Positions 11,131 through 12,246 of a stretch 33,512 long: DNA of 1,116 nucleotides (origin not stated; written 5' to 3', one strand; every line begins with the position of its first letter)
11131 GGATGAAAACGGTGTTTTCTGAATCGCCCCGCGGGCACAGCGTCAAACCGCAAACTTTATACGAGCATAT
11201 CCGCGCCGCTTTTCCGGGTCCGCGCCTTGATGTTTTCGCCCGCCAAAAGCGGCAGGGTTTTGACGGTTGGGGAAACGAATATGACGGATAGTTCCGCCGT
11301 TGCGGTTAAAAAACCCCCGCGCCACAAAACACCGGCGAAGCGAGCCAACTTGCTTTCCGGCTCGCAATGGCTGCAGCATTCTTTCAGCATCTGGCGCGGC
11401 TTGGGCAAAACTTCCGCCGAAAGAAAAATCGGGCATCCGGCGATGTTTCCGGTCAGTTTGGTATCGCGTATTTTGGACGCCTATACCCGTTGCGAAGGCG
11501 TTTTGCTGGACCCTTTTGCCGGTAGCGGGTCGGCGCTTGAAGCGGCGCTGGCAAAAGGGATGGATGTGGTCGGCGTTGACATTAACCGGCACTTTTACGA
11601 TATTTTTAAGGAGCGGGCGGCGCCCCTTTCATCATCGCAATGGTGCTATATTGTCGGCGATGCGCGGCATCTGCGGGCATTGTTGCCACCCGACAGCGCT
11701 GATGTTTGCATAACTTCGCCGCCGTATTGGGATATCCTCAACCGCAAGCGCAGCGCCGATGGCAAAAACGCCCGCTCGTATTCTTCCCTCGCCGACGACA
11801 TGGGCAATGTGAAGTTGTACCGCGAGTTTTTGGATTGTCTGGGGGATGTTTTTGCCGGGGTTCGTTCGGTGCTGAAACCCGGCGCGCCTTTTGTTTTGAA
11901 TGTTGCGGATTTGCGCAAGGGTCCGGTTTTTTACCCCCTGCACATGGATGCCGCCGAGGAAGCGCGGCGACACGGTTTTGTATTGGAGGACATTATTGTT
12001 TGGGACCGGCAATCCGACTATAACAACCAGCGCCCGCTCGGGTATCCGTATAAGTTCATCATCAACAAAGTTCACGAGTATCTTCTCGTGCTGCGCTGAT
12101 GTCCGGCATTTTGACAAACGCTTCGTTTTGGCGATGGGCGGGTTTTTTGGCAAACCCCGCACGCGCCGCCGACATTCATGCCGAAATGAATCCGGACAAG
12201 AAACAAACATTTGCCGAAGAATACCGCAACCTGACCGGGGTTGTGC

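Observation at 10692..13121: Three-gene translationally coupled cassette: MT-A70 methyltransferase, permuted SPPY methyltransferase, HNH nuclease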

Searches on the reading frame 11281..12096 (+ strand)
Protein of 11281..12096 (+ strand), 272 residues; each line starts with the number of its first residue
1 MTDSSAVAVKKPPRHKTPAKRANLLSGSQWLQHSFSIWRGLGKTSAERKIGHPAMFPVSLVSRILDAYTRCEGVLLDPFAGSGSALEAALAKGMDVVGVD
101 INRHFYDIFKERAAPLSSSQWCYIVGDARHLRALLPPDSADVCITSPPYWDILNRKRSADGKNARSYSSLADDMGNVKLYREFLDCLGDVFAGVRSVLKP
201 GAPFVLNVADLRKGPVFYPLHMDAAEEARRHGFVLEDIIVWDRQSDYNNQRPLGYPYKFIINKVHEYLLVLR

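Call 3: search_protein_families(library=pfam, proteins=[window:11281-12096:+], max_evalue=0.1)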
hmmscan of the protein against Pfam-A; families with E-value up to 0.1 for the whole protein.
window:11281-12096:+ (272 aa): 8 families
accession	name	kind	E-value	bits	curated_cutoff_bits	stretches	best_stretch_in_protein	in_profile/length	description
PF01555.25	N6_N4_Mtase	-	6.7e-25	88.8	26.7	2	13-111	122-221/221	DNA methylase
PF01170.24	UPF0020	-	4.8e-05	23.6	22.3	1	70-159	27-141/197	RMKL-like, methyltransferase domain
PF13649.12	Methyltransf_25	-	6.5e-05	24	27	1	76-146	2-71/97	Methyltransferase domain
PF08241.18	Methyltransf_11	-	7.2e-05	23.8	21.2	1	80-145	5-66/95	Methyltransferase domain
PF03602.21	Cons_hypoth95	-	0.00067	19.8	24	1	73-151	43-125/182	Conserved hypothetical protein 95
PF02086.21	MethyltransfD12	-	0.0072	16.5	22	1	61-110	9-59/253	D12 class N6 adenine-specific DNA methyltransferase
PF08242.18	Methyltransf_12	-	0.015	16.4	30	0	80-143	5-69/98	Methyltransferase domain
PF13847.12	Methyltransf_31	-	0.025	14.7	27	1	74-207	6-110/145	Methyltransferase domain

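Call 4: search_protein_families(library=ncbifam, proteins=[window:11281-12096:+], max_evalue=0.1)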
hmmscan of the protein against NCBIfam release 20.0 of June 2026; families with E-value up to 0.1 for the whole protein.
window:11281-12096:+ (272 aa): 10 families
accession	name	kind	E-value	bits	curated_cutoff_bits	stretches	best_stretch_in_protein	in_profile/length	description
NF010253.0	PRK13699.1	subfamily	2.5e-09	37.1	244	1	51-115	143-207/226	DNA methyltransferase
NF050803.1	DnaMtaseCcrMCaul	equivalog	3.2e-08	32.9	830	1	48-115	182-249/350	adenine-specific DNA-methyltransferase CcrM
NF008572.0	PRK11524.1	equivalog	2.7e-07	30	292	1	51-108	194-251/294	adenine-specific DNA-methyltransferase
TIGR01177.1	TIGR01177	hypoth_equivalog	1.8e-05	24.2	316.55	1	72-150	183-259/330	TIGR01177 family methyltransferase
NF040721.1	Trm14_Arch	equivalog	0.00016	20.9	280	1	95-157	246-307/370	tRNA (guanine(6)-N2)-methyltransferase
NF041820.1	daptide_MTase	equivalog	0.0044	16.5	175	1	61-116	26-81/243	daptide-type RiPP biosynthesis methyltransferase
NF043040.1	corrin_prot_MT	hypoth_equivalog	0.006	16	180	1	63-145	33-116/216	corrinoid protein-associated methyltransferase CpaM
TIGR00095.1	TIGR00095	equivalog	0.016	14.9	117.5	1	75-149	56-134/194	16S rRNA (guanine(966)-N(2))-methyltransferase RsmD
NF040850.1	Trm14_Thcoccales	equivalog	0.018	14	480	1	48-158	194-305/365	tRNA (guanine(6)-N2)-methyltransferase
TIGR02987.1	met_A_Alw26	exception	0.077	11.7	353.5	0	138-175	111-148/523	Alw26I/Eco31I/Esp3I family type II restriction adenine-specific DNA-methyltransferase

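Call 5: search_protein_families(library=padloc, proteins=[window:11281-12096:+], max_evalue=0.1)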
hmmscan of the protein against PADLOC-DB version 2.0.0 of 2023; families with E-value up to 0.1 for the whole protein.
window:11281-12096:+ (272 aa): 62 families (the best 25 are shown)
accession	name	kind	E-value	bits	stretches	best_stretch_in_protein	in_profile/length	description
PDLC03353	MTase_II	-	2.6e-32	110.4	2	9-113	147-250/260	Type II methyltransferase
PDLC03350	MTase_II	-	2.4e-27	94.1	2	22-113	206-295/312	Type II methyltransferase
PDLC03363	MTase_II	-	8e-25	85.8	1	17-269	21-288/294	Type II methyltransferase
PDLC03387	MTase_II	-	1.6e-22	78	2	51-114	213-276/289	Type II methyltransferase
PDLC03371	MTase_II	-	6.9e-18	63.1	1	37-114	175-253/260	Type II methyltransferase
PDLC03283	MTase_II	-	1.5e-17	61.9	2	52-113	210-271/352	Type II methyltransferase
PDLC04134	mad2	-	1.4e-13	48.5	1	59-240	278-425/492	mads_2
PDLC03320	MTase_II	-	3.1e-13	47.5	1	19-118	176-279/289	Type II methyltransferase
PDLC03259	MTase_II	-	4e-13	47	2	17-112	158-254/423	Type II methyltransferase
PDLC03299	MTase_II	-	1e-12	46.2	1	46-113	190-257/296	Type II methyltransferase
PDLC03391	MTase_II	-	2e-12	44.5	1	48-271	142-377/381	Type II methyltransferase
PDLC03228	MTase_II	-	3e-12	44.9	1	51-114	143-206/227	Type II methyltransferase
PDLC03246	MTase_II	-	5.2e-12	43.6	1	43-111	296-364/376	Type II methyltransferase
PDLC03252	MTase_II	-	9.2e-12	42.9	2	123-210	93-167/365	Type II methyltransferase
PDLC03276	MTase_II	-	1.8e-11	42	2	50-101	337-386/404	Type II methyltransferase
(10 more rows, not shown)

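Call 10: find_homologous_proteins(query=window:11281-12096:+)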
Query window:11281-12096:+ (272 aa): 2937 proteins with E <= 0.001 among 5257 candidates; the best 120 are listed.
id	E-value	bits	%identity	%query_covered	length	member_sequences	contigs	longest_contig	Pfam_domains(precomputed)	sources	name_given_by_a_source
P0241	3.5e-183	625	100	100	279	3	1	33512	PF01555.25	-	-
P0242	2.9e-157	540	87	94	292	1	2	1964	PF01555.25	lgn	-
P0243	6.8e-144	496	78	100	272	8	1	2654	PF01555.25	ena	-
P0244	1.5e-119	417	67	99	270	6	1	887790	PF01555.25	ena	-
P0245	3.9e-106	373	62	100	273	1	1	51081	PF01555.25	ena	-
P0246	4.1e-105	369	62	95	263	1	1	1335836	PF01555.25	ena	-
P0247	7.0e-105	368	65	93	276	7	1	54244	PF01555.25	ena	-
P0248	1.2e-104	368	61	100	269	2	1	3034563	PF01555.25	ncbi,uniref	ncbi:DNA methyltransferase [Candidatus Spongiihabitans sp.]|uniref:DNA methyltransferase n=1 Tax=Can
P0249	2.7e-104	367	62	99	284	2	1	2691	PF01555.25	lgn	-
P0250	7.8e-104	365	63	93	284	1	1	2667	PF01555.25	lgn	-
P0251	2.9e-102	360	63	93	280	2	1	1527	PF01555.25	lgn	-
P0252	5.9e-102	359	61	93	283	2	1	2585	PF01170.25,PF01555.25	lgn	-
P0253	1.5e-101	358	59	100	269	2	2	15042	PF01555.25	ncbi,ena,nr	ncbi:MAG: Methyltransferase [Arenicellales bacterium IbO2]|nr:site-specific DNA-methyltransferase [G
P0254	1.8e-101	357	59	99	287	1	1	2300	PF01555.25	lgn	-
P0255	5.7e-101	356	59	100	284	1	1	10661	PF01555.25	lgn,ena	-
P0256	5.9e-99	349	60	92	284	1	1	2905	PF01555.25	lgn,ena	-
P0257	8.8e-99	348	62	93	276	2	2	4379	PF13847.13,PF01170.25,PF08241.19,PF01555.25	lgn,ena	-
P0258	1.8e-98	347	58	100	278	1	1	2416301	PF01555.25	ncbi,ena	-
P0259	2.1e-98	347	61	93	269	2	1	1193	PF01170.25,PF01555.25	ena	-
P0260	3.3e-98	347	62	93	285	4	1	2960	PF13847.13,PF01170.25,PF01555.25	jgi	-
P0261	3.2e-97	343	60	93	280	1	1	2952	PF01170.25,PF01555.25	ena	-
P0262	7.6e-97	342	60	93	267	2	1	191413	PF13847.13,PF01555.25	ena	-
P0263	1.6e-96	341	58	95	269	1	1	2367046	PF01555.25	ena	-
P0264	7.9e-96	339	60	93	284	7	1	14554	PF01555.25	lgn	-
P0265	1.0e-95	338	59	93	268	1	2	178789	PF13847.13,PF01555.25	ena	-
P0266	1.0e-95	338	59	93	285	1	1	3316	PF13847.13,PF01555.25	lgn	-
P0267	5.9e-95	336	59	94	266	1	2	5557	PF01170.25,PF01555.25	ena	-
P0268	1.2e-94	335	57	95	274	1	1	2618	PF13847.13,PF01170.25,PF08241.19,PF01555.25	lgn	-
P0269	2.7e-93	330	56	93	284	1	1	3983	PF01555.25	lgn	-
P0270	1.5e-92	328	59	93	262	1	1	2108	PF01555.25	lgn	-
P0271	2.7e-92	327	60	93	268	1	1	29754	PF01170.25,PF01555.25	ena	-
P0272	3.5e-92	327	56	94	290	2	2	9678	PF01555.25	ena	-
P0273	3.6e-91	323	56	94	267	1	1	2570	PF13847.13,PF01170.25,PF01555.25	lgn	-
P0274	1.8e-90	321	58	93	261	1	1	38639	PF01555.25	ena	-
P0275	1.9e-90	321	59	93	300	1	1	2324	PF01555.25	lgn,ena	-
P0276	3.1e-90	320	60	93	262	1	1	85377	PF01170.25,PF01555.25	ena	-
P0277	3.9e-90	320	57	93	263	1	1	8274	PF01555.25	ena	-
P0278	5.1e-90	320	59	93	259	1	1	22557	PF01170.25,PF01555.25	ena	-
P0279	9.7e-90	319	57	95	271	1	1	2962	PF13847.13,PF13649.13,PF01170.25,PF01555.25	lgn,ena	-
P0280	9.7e-90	319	56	92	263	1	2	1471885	PF01555.25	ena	-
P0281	2.0e-89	318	58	93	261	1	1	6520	PF01555.25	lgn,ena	-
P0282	2.5e-89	317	60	93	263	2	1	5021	PF01555.25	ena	-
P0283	2.8e-89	317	60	93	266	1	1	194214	PF01555.25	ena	-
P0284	5.3e-89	316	56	93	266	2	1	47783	PF01555.25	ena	-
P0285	5.6e-89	316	59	93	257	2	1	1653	PF01170.25,PF01555.25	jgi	-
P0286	9.7e-89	316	57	93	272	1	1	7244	PF01555.25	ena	-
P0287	1.0e-88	315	58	93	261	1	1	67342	PF01555.25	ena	-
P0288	1.1e-88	315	59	92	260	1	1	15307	PF01555.25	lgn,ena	-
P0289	1.4e-88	315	59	93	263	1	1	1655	PF01555.25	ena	-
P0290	2.2e-88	314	57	93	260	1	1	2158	PF01555.25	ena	-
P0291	5.7e-88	313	59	93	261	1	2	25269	PF01170.25,PF01555.25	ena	-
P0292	1.8e-87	311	59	93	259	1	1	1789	PF01555.25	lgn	-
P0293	2.2e-87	311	57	93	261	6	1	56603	PF01555.25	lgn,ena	-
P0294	2.3e-87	311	57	93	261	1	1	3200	PF01555.25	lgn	-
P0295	4.2e-87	310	58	93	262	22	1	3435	PF01555.25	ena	-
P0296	4.9e-87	310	57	93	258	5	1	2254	PF01555.25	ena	-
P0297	5.3e-87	310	56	93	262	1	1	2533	PF01555.25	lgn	-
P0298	6.1e-87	310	57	93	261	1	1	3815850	PF01555.25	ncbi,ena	-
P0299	7.9e-87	309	56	93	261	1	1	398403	PF01555.25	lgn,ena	-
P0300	1.0e-86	309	56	93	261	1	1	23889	PF01555.25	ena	-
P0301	1.1e-86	309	57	93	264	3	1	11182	PF01555.25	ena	-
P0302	1.5e-86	308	58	93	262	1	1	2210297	PF01555.25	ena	-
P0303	2.0e-86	308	57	93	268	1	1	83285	PF01555.25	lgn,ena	-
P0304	2.2e-86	308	56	93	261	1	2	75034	PF01170.25,PF01555.25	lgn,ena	-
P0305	2.2e-86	308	57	93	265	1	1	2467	PF01555.25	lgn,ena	-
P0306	3.6e-86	307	56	93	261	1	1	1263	PF01555.25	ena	-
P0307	4.3e-86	307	58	93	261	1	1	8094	PF01555.25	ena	-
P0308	4.4e-86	307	55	94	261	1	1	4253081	PF01555.25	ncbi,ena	-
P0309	7.0e-86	306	56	93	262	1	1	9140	PF01555.25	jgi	-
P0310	1.1e-85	306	55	93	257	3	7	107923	PF01555.25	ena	-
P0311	1.5e-85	305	55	93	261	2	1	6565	PF01555.25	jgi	-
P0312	1.5e-85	305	57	93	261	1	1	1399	PF01555.25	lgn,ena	-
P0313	1.6e-85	305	57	93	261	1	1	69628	PF01555.25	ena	-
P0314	1.6e-85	305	56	93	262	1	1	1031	PF01555.25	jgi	-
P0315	1.9e-85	305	58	93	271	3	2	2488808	PF01555.25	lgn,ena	-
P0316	2.5e-85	304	56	93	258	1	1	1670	PF01555.25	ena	-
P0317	2.6e-85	304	53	93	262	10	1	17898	PF03602.22,PF01555.25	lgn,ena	-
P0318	2.6e-85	304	56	93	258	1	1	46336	PF01555.25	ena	-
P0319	3.2e-85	304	56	93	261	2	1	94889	PF01555.25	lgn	-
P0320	3.6e-85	304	57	93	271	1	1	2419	PF01555.25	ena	-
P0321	4.2e-85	304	56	93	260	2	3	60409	PF01555.25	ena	-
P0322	4.4e-85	304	56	93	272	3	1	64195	PF01555.25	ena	-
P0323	4.7e-85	303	54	97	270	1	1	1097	PF08241.19,PF01555.25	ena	-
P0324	5.1e-85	303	56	93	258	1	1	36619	PF01555.25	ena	-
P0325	5.2e-85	303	55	93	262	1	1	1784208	PF01555.25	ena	-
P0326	6.1e-85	303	55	93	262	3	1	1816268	PF01555.25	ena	-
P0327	6.5e-85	303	56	93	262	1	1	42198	PF01555.25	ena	-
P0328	6.9e-85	303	54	94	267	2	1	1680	PF01555.25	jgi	jgi:DNA modification methylase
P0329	7.8e-85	303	56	93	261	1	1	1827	PF01555.25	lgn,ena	-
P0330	9.6e-85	302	56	93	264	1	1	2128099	PF01555.25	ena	-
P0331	1.0e-84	302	56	93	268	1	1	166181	PF01555.25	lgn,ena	-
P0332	1.3e-84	302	57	93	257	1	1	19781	PF01170.25,PF01555.25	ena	-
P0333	1.8e-84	302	55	93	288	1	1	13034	PF01555.25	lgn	-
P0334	3.4e-84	301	55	93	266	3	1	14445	PF01170.25,PF01555.25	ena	-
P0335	3.4e-84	301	55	93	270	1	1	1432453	PF01555.25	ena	-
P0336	4.6e-84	300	54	93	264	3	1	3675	PF01555.25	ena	-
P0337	4.9e-84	300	58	93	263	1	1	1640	PF01555.25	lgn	-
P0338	8.9e-84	299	56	93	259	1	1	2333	PF01170.25,PF01555.25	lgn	-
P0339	1.6e-83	298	55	93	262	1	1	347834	PF01555.25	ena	-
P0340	2.0e-83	298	55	93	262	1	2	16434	PF01555.25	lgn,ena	-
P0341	2.1e-83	298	53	93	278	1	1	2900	PF01555.25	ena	-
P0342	3.0e-83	298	56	93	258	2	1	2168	PF01555.25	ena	-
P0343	3.5e-83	297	56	93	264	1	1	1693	PF01555.25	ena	-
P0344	3.7e-83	297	52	94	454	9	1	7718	PF02086.22,PF01555.25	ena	-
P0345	4.5e-83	297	55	93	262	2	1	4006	PF01555.25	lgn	-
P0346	4.9e-83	297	54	93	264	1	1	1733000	PF01555.25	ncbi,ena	-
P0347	8.8e-83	296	55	93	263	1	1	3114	PF01555.25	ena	-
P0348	1.6e-82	295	53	93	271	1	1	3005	PF01555.25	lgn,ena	-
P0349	1.7e-82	295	54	93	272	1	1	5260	PF01555.25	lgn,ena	-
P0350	2.1e-82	295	55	93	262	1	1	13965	PF01555.25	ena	-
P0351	3.6e-82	294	55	93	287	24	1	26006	PF01555.25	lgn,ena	-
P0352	4.2e-82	294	52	93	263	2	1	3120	PF08241.19,PF01555.25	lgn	-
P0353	5.0e-82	294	53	93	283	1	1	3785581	PF01555.25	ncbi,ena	-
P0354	7.0e-82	293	55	93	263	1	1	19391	PF01555.25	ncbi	-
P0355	7.1e-82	293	53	94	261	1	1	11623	PF01170.25,PF01555.25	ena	-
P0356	7.3e-82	293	54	93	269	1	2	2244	PF01555.25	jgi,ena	-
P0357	8.2e-82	293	51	95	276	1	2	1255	PF01555.25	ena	-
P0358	9.8e-82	293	53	93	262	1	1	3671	PF01555.25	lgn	-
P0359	1.4e-81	292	56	93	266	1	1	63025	PF01555.25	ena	-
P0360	1.5e-81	292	52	93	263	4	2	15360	PF01555.25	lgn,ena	-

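Call 44: search_solved_structures(query=window:11281-12096:+, max_evalue=0.01, show_alignments=2)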
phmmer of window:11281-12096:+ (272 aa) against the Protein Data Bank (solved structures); distinct sequences matched with E-value up to 0.01: 13.
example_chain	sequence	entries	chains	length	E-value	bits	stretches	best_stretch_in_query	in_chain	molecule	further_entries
2zie_A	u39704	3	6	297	1.1e-19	74.2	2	124-249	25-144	Putative modification methylase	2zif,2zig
8s9n_A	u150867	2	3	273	1e-11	48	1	46-119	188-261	DNA cytosine-N4 methyltransferase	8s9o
8s9m_A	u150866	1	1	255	1.9e-11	47.1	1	46-119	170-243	DNA cytosine-N4 methyltransferase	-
8urk_A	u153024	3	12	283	3.7e-10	43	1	18-117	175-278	Methyltransferase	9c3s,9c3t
9c3u_A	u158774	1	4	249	7.5e-10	41.9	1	18-113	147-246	Methyltransferase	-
5e71_A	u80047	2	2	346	1.6e-07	34.3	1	47-176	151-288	N2, N2-dimethylguanosine tRNA methyltransferase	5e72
1eg2_A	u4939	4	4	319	1.6e-06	31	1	35-112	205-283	MODIFICATION METHYLASE RSRI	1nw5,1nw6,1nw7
1nw8_A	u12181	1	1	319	2.3e-06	30.5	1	35-112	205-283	MODIFICATION METHYLASE RSRI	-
5hek_A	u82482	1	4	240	0.00028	23.7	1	47-112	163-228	Adenine specific DNA methyltransferase (DpnA)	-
5hfj_A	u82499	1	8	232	0.00029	23.6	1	47-112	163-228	Adenine specific DNA methyltransferase (DpnA)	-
1ve3_A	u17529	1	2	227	0.00065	22.5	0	62-131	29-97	hypothetical protein PH0226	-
6pbd_A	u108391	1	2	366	0.00098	21.9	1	46-115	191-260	Modification methylase CcrMI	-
3tlj_A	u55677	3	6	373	0.0037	20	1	48-157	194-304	tRNA (guanine N2-)-methyltransferase Trm14 | Crystal structure of Trm14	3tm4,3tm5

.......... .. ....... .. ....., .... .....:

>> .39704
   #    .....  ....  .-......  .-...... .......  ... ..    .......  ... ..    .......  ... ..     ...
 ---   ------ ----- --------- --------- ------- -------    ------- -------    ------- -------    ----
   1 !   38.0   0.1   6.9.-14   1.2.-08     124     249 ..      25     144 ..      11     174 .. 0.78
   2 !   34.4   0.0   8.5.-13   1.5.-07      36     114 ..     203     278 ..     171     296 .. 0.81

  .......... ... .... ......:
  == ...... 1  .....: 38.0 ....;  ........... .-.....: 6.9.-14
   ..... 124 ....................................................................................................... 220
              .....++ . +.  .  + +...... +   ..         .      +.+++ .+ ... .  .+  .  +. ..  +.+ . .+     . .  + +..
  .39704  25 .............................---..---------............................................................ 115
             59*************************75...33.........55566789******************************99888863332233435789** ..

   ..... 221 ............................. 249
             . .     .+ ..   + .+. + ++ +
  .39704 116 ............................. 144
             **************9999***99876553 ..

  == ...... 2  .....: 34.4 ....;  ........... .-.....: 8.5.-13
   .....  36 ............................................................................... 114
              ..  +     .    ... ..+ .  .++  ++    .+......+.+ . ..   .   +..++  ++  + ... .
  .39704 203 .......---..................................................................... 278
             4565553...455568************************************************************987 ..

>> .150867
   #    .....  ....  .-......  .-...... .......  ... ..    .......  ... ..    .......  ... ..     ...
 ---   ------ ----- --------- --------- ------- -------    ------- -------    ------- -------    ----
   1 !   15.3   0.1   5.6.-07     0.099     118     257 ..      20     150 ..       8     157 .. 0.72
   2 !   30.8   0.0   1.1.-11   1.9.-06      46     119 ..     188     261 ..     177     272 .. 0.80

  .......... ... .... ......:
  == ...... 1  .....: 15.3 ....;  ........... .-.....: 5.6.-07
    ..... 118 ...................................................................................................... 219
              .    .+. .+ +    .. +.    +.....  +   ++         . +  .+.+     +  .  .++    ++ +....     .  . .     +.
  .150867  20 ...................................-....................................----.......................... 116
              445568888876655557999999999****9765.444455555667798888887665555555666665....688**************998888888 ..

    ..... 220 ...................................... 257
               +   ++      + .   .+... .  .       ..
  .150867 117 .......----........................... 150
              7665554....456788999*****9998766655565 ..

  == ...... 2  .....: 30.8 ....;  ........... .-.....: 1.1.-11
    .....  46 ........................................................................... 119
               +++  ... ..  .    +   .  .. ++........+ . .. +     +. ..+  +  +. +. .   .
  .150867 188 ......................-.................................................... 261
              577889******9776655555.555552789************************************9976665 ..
